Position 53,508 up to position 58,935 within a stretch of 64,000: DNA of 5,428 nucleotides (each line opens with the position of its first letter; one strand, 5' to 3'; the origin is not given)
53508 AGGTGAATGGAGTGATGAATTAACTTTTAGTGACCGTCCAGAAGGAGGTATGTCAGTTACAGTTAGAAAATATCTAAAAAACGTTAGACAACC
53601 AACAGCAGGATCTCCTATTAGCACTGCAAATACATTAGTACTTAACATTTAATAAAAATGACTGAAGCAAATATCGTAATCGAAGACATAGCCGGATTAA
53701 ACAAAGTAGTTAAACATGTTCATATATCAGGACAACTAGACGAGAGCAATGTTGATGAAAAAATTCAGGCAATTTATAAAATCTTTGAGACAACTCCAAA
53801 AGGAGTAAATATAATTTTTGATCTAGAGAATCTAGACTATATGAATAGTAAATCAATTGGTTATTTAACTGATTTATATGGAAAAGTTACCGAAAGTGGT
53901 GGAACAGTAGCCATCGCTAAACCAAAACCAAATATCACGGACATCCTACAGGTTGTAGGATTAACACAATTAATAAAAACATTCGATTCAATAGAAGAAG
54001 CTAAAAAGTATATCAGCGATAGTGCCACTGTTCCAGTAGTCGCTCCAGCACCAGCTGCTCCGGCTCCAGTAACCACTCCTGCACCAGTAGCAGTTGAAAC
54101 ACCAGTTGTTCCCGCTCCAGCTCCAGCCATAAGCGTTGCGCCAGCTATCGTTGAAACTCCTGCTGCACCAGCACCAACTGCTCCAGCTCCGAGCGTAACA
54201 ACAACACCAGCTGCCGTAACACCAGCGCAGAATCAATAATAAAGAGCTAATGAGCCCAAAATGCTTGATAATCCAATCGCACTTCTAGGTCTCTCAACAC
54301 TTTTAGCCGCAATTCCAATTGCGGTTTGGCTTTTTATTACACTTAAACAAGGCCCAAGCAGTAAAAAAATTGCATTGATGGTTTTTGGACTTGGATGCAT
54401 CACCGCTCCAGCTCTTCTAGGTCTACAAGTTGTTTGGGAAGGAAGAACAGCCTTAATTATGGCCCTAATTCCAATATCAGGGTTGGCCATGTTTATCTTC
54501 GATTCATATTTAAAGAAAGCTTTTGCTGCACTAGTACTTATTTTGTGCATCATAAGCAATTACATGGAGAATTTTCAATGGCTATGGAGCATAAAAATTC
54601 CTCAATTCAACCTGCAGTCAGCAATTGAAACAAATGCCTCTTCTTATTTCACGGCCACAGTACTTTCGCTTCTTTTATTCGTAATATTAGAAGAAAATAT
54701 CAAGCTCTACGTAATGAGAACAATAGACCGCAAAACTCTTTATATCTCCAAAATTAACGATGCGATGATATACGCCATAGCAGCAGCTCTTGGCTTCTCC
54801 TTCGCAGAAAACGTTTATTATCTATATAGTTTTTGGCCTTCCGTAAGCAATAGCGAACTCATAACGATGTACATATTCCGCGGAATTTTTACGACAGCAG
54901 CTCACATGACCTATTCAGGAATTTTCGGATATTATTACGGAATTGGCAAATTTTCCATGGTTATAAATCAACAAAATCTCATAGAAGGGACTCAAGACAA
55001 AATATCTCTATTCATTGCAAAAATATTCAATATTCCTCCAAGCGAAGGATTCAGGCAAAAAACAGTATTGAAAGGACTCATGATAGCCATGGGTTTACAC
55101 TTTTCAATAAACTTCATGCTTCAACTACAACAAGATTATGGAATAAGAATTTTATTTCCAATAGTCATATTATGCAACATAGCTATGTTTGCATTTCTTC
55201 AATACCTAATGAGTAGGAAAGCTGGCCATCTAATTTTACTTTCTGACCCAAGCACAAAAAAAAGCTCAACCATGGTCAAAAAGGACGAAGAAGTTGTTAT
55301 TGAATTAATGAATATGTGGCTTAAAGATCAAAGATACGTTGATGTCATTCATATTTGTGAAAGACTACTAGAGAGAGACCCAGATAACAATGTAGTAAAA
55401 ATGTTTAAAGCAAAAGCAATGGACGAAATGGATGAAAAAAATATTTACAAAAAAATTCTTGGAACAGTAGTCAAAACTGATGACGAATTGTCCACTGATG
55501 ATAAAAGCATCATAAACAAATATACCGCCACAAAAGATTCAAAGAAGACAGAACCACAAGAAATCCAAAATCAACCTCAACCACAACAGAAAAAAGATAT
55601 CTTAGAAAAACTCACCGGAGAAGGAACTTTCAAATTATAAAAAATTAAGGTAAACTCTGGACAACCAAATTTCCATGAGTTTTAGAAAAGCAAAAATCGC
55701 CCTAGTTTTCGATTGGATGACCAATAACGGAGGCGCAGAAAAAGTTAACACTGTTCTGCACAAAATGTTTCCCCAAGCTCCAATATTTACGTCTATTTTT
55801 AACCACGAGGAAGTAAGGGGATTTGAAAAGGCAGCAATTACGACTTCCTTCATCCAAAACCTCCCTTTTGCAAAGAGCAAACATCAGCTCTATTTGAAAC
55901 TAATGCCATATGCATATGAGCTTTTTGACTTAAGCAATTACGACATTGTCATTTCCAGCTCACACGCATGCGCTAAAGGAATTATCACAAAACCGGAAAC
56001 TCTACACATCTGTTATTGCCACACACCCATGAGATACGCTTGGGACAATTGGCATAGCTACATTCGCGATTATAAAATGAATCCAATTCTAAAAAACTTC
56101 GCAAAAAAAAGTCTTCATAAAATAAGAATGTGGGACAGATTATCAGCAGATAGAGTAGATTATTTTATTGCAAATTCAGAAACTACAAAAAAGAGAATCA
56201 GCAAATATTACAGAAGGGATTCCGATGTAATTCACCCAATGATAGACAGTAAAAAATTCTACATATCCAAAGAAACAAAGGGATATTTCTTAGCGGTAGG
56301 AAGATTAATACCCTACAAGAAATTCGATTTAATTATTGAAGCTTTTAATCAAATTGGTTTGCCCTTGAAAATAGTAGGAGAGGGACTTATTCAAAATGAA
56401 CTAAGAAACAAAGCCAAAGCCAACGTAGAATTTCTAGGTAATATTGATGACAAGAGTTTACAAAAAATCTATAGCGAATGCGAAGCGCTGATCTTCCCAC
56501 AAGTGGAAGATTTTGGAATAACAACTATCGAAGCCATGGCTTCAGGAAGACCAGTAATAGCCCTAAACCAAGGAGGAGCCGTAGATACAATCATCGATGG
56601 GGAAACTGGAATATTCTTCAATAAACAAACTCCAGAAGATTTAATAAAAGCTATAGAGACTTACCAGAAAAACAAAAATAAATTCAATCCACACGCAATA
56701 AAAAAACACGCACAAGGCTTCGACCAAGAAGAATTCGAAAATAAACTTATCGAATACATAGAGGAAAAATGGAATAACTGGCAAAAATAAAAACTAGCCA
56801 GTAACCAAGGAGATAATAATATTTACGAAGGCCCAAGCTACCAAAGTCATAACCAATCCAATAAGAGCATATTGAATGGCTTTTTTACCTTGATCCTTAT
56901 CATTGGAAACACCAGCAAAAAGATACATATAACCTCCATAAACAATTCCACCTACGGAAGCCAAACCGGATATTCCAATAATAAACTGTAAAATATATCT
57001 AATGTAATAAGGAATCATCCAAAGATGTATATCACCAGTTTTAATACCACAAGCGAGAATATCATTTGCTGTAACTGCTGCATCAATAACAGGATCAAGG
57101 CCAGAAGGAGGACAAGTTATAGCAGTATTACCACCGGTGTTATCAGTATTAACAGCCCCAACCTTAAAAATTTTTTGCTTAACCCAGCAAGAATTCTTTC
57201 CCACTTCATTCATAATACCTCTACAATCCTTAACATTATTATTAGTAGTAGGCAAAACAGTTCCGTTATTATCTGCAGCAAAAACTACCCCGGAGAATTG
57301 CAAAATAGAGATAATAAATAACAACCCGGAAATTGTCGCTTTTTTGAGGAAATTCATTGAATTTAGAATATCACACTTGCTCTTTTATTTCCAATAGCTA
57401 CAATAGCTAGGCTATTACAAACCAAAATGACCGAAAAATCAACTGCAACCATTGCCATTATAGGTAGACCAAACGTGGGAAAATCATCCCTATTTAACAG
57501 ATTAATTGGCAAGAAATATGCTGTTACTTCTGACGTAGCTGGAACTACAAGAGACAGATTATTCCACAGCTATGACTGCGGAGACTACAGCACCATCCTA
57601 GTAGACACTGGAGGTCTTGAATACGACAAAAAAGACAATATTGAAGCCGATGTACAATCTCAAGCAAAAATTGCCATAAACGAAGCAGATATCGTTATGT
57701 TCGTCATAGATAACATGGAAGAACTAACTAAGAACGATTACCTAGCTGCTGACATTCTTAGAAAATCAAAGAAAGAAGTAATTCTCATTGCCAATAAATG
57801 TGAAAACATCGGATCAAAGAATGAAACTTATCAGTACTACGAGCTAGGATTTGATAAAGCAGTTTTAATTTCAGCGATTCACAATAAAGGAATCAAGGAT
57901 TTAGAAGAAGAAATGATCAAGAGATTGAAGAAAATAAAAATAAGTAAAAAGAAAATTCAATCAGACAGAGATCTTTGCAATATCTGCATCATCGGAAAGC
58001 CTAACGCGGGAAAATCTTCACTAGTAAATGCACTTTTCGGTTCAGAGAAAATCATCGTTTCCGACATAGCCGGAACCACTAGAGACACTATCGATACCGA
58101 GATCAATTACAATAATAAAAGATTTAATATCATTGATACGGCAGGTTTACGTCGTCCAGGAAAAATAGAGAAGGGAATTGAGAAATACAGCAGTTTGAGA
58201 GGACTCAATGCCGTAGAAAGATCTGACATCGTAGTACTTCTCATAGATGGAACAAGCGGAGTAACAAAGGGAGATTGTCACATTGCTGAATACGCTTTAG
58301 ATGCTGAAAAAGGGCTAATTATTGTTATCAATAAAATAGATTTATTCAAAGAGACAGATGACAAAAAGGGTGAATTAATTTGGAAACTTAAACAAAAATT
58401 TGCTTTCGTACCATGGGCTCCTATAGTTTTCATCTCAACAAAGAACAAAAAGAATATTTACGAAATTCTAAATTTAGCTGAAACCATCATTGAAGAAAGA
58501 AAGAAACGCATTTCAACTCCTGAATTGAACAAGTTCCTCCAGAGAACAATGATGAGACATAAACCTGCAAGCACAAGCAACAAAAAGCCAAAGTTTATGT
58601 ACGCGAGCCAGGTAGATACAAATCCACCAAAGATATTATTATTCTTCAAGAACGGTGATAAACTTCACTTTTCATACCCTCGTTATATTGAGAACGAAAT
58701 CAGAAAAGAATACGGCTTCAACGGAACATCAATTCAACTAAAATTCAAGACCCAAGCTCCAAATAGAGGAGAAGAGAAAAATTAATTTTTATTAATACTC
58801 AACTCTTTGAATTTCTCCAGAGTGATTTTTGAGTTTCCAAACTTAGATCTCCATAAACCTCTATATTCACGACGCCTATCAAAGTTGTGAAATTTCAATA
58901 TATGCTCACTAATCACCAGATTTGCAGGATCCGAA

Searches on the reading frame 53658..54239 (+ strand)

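Call 58: search_protein_families(library=pfam, proteins=[window:53658-54239:+], max_evalue=0.00001)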
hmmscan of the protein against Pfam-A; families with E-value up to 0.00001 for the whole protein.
window:53658-54239:+ (193 aa): 1 family
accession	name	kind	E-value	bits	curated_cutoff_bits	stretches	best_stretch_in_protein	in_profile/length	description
PF01740.26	STAS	-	6.9e-14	51.9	22.6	1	19-115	11-106/106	STAS domain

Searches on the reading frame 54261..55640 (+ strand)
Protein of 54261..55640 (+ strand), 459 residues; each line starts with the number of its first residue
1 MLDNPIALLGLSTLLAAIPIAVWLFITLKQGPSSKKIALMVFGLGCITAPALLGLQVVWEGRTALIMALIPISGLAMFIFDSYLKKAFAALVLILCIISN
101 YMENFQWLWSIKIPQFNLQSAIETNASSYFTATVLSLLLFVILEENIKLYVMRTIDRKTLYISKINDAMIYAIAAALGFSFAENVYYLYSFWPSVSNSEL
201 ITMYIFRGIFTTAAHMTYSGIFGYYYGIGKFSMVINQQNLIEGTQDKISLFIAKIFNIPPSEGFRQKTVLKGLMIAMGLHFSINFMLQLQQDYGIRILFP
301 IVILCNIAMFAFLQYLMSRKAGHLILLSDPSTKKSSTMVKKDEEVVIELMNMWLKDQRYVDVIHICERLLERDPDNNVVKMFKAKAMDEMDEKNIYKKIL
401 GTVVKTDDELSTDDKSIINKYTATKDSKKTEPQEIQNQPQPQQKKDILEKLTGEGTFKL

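Call 58: search_protein_families(library=pfam, proteins=[window:54261-55640:+], max_evalue=0.00001)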
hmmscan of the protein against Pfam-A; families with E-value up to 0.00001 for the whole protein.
window:54261-55640:+ (459 aa): 1 family
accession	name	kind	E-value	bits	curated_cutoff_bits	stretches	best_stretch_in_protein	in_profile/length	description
PF13367.11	PrsW-protease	-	1.6e-19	70.7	23.5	1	121-231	31-145/196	PrsW family intramembrane metalloprotease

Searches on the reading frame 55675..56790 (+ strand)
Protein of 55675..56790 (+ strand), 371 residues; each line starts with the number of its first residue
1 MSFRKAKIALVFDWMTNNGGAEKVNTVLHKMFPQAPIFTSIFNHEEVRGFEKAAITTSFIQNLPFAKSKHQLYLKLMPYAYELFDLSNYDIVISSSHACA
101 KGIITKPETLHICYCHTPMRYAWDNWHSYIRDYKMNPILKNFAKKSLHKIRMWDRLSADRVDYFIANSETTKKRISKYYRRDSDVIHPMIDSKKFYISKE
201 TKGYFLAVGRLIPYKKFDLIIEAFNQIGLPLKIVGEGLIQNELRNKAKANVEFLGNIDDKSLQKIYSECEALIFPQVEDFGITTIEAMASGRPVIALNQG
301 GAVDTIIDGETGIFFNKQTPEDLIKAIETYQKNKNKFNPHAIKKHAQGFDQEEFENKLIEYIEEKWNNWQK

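Call 58: search_protein_families(library=pfam, proteins=[window:55675-56790:+], max_evalue=0.00001)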
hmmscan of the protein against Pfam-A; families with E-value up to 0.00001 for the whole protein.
window:55675-56790:+ (371 aa): 3 families
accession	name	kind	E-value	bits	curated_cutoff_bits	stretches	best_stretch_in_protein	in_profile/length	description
PF00534.26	Glycos_transf_1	-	1.8e-28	99.7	26.4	1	194-336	7-161/172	Glycosyl transferases group 1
PF13692.12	Glyco_trans_1_4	-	9.9e-25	87.9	27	1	204-329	3-138/142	Glycosyl transferases group 1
PF13439.12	Glyco_transf_4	-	4.1e-10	40.4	28.5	1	19-192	2-168/170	Glycosyltransferase Family 4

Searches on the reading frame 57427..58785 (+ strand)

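Call 58: search_protein_families(library=pfam, proteins=[window:57427-58785:+], max_evalue=0.00001)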
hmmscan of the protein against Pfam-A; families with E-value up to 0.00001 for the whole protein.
window:57427-58785:+ (452 aa): 10 families
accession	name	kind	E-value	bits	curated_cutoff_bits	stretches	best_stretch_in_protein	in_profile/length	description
PF01926.29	MMR_HSR1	-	1.9e-55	186.2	21.9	2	186-303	2-113/113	50S ribosome-binding GTPase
PF14714.11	KH_dom-like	-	1.3e-26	93.1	27.3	1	361-441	1-81/81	KH-domain-like of EngA bacterial GTPase enzymes, C-terminal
PF02421.24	FeoB_N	-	6.9e-26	91.1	27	2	8-162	2-155/156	Ferrous iron transport protein B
PF00009.33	GTP_EFTU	-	1.3e-18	67.7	26.5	1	183-355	3-186/188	Elongation factor Tu GTP binding domain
PF00350.29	Dynamin_N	-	3.7e-12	47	27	0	186-222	1-36/168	Dynamin family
PF03193.22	RsgA_GTPase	-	3.7e-10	40.3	30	0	164-244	87-171/174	RsgA GTPase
PF04548.22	AIG1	-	6.1e-10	39.2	27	0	184-273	1-91/212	AIG1 family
PF08477.19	Roc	-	2.3e-09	38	27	0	9-125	2-118/119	Ras of Complex, Roc, domain of DAPkinase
PF00071.28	Ras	-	1.2e-08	35.1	21.6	0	9-128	2-117/162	Ras family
PF10662.15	PduV-EutP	-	7.4e-06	26.3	21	0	9-162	4-140/143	Ethanolamine utilisation - propanediol utilisation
